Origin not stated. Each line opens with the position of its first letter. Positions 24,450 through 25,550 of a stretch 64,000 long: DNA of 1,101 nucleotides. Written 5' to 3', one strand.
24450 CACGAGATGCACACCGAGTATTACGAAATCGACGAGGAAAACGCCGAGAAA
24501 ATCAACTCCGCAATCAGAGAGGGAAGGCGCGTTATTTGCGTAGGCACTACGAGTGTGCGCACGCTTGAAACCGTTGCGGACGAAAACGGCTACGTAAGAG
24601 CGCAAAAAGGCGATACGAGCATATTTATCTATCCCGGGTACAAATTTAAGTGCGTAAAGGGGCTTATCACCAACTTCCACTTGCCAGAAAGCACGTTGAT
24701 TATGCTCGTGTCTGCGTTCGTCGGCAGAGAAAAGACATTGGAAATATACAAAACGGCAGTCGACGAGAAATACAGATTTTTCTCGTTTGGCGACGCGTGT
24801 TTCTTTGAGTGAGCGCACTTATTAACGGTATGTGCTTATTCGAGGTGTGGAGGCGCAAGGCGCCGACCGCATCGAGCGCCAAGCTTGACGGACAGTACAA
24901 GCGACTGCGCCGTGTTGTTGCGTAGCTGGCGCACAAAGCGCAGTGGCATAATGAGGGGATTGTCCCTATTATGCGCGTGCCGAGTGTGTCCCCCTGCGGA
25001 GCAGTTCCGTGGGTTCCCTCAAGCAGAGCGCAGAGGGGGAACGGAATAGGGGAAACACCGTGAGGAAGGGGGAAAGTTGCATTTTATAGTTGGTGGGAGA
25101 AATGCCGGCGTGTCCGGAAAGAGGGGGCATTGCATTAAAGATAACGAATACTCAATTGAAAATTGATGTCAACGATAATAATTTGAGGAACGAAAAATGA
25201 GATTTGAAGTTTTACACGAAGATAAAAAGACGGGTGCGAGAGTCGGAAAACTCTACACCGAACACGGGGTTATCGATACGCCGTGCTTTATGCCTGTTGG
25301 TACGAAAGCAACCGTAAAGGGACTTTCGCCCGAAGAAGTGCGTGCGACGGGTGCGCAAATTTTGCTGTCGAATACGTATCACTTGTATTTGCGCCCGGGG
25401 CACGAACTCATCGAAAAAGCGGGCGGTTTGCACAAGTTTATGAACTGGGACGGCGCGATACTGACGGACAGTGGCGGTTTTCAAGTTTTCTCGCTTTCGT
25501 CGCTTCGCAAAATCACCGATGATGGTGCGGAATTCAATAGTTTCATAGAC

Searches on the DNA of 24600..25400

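Call 9: search_rna_families(source=window, start=24600, end=25400, threshold=evalue, max_evalue=10)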
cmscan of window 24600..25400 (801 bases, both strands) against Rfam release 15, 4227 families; matches with E-value up to 10: 2.
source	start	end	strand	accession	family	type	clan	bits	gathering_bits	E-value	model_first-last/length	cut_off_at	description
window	24900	24948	+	RF03521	mir-23c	Gene; miRNA;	-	17.8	83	1.6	1-100/100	no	mir-23c microRNA precursor family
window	24816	24886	+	RF02780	PutA_thermometer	Cis-reg; thermoregulator;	-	15.1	51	8.4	1-72/72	no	PutA 5' UTR thermometer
